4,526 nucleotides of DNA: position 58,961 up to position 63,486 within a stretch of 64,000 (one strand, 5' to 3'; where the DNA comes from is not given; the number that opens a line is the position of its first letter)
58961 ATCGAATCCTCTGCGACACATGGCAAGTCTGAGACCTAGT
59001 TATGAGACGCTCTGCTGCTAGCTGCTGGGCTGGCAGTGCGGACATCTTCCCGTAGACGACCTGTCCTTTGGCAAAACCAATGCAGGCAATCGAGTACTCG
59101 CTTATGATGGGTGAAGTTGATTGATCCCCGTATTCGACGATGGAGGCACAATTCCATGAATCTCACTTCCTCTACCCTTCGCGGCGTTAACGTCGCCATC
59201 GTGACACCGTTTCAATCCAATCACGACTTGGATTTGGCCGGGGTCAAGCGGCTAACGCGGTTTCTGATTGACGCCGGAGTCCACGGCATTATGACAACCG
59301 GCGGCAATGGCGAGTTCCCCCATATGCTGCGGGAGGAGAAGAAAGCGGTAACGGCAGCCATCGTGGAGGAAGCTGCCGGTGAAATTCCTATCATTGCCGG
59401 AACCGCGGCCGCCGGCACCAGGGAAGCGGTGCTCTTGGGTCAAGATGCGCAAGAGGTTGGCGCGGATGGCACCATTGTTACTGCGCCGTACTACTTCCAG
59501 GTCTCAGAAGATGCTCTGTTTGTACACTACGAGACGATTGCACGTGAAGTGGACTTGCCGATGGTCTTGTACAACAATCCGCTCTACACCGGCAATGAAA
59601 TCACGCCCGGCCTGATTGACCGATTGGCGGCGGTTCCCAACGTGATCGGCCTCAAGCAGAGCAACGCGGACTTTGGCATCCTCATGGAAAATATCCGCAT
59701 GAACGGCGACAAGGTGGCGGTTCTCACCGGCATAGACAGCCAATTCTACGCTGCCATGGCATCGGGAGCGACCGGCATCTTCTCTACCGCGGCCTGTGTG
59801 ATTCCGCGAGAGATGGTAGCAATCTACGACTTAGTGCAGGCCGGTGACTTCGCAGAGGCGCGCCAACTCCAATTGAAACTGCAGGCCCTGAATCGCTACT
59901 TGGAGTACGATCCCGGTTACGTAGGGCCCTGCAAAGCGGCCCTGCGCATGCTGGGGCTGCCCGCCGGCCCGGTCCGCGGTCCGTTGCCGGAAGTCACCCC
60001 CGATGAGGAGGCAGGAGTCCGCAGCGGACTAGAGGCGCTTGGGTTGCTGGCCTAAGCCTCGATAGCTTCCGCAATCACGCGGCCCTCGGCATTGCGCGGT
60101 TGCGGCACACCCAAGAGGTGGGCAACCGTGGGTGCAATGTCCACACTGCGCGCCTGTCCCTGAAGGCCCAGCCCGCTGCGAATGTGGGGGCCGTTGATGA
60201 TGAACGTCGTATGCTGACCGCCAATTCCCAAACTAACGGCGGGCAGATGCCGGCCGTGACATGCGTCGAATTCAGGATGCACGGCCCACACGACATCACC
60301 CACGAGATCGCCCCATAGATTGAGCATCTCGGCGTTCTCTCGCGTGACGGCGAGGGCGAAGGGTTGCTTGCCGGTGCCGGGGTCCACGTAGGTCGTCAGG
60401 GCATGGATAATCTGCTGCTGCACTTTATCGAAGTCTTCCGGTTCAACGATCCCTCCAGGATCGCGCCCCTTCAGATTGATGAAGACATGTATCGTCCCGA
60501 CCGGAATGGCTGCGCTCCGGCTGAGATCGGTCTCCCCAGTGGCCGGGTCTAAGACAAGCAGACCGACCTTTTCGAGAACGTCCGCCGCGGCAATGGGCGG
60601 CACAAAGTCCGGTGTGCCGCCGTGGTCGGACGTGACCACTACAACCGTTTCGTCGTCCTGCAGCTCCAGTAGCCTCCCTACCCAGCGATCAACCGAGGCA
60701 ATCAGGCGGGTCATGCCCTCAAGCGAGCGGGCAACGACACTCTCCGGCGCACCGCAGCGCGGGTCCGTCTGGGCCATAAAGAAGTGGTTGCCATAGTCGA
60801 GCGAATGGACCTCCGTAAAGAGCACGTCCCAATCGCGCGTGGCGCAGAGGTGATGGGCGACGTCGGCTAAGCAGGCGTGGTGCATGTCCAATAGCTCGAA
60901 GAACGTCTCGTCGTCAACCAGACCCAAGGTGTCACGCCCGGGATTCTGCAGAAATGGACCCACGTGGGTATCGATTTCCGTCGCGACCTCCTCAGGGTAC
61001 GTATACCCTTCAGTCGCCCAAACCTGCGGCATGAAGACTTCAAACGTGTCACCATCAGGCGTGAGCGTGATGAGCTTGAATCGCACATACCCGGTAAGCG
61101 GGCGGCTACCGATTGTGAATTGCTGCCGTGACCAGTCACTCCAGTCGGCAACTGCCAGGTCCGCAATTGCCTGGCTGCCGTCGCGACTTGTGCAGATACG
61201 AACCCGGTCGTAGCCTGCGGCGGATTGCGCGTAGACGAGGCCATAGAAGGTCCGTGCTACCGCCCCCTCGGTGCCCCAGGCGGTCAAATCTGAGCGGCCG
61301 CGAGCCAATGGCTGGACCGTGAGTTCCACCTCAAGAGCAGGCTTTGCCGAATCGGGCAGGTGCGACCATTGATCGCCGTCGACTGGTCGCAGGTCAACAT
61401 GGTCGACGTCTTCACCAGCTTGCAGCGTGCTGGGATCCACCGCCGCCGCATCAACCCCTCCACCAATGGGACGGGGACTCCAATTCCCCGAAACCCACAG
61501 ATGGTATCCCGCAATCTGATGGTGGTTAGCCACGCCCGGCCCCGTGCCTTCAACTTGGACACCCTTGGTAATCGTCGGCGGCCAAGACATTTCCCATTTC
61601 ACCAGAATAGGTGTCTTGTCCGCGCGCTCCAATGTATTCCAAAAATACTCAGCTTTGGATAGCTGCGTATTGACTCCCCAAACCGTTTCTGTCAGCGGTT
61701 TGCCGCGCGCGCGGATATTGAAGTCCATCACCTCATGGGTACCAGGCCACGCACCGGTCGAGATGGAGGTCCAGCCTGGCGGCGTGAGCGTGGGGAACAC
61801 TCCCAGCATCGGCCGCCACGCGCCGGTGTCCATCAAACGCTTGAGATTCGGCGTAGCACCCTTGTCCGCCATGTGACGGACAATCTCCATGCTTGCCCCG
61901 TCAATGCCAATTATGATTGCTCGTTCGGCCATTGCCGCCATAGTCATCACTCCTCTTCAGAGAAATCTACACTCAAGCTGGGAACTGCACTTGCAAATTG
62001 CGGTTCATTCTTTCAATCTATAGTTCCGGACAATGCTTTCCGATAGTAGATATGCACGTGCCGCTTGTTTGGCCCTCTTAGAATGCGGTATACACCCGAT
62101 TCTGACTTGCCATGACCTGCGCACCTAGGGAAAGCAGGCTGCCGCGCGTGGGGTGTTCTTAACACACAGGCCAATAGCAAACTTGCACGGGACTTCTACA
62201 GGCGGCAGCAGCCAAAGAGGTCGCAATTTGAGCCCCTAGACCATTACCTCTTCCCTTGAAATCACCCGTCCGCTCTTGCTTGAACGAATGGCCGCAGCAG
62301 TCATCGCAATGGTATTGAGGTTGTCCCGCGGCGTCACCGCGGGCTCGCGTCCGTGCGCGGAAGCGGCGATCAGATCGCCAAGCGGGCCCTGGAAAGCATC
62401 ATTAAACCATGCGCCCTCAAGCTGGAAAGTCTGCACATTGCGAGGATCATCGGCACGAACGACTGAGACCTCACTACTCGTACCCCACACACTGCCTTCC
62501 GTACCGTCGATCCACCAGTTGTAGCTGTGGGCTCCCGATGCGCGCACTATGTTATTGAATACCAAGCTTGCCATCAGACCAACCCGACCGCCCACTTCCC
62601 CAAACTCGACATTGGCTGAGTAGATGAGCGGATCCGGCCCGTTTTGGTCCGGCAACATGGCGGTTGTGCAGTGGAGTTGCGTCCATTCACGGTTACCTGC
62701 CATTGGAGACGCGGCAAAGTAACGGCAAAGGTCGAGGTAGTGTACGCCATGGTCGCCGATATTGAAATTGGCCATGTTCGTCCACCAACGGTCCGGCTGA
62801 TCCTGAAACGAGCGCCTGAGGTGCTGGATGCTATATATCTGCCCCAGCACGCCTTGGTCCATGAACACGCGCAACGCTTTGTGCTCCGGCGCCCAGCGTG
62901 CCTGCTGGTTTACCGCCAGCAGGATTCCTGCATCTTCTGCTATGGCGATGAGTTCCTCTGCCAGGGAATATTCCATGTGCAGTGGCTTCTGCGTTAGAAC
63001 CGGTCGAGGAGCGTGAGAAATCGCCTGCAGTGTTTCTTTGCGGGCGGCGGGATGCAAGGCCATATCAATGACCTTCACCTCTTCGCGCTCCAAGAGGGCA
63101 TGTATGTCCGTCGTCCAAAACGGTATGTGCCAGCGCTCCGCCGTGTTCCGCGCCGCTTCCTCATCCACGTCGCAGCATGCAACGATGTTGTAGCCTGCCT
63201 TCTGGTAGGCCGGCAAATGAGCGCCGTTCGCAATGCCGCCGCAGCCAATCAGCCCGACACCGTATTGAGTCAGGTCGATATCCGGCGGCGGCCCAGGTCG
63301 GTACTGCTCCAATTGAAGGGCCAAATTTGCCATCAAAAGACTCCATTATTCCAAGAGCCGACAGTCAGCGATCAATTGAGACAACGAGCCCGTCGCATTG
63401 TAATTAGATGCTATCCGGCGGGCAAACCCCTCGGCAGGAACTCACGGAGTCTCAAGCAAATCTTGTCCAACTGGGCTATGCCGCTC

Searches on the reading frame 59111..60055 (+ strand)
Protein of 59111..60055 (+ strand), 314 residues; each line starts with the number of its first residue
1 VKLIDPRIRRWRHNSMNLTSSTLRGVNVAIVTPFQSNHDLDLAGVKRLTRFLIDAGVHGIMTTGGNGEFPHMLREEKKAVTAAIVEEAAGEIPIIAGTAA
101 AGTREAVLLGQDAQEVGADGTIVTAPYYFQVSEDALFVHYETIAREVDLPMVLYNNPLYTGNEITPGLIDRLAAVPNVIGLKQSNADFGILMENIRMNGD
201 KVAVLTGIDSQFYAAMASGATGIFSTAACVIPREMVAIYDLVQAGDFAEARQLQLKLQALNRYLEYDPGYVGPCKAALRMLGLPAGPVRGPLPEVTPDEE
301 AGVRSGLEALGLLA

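Call 58: search_protein_families(library=pfam, proteins=[window:59111-60055:+], max_evalue=0.00001)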
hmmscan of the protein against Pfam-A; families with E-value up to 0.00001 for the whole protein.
window:59111-60055:+ (314 aa): 1 family
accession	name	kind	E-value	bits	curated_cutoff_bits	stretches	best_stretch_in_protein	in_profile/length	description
PF00701.28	DHDPS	-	2e-68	230.7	22.1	1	23-308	2-287/289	Dihydrodipicolinate synthetase family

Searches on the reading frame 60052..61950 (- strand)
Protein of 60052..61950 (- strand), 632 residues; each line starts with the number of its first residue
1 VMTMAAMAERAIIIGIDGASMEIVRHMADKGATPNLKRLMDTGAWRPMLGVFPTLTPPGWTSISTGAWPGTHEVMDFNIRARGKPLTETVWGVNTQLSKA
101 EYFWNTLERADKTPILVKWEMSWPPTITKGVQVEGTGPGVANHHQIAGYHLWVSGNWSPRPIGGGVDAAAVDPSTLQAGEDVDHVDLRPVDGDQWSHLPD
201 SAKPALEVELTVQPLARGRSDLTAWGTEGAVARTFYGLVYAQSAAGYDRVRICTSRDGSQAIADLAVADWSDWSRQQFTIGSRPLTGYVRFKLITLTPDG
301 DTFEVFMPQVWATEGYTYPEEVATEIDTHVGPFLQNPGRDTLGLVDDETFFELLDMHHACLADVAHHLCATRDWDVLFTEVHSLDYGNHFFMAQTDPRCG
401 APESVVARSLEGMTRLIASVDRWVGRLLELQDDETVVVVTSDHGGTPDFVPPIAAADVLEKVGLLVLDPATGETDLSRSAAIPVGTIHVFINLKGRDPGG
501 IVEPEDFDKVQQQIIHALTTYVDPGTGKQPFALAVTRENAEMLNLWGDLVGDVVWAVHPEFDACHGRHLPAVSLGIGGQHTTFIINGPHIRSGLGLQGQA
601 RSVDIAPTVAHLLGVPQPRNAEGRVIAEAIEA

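Call 58: search_protein_families(library=pfam, proteins=[window:60052-61950:-], max_evalue=0.00001)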
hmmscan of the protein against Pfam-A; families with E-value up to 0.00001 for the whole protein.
window:60052-61950:- (632 aa): 1 family
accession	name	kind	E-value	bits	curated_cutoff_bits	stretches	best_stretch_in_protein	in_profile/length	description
PF01663.27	Phosphodiest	-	2.6e-33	116.5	23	2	12-119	2-109/342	Type I phosphodiesterase / nucleotide pyrophosphatase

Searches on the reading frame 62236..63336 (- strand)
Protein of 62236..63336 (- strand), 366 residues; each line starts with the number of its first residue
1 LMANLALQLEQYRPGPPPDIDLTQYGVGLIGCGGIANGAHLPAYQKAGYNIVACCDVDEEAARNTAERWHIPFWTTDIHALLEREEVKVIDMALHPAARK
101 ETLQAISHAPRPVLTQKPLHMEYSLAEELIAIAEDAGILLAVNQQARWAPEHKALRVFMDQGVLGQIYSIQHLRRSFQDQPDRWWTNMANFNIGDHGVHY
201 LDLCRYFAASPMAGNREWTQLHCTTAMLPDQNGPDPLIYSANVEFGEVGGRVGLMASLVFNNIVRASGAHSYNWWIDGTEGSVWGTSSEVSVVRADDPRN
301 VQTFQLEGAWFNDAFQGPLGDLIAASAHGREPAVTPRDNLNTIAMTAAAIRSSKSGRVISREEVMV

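Call 58: search_protein_families(library=pfam, proteins=[window:62236-63336:-], max_evalue=0.00001)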
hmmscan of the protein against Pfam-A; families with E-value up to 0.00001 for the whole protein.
window:62236-63336:- (366 aa): 3 families
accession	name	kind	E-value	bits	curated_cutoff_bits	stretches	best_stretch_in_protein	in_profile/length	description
PF01408.29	GFO_IDH_MocA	-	2.1e-13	51.4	24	1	27-143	3-119/120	Oxidoreductase family, NAD-binding Rossmann fold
PF02894.22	GFO_IDH_MocA_C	-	3.3e-09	37.3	22.9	1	160-359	5-216/218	Oxidoreductase family, C-terminal alpha/beta domain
PF22725.1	GFO_IDH_MocA_C3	-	1.7e-06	28.5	27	1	153-283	2-123/124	GFO/IDH/MocA C-terminal domain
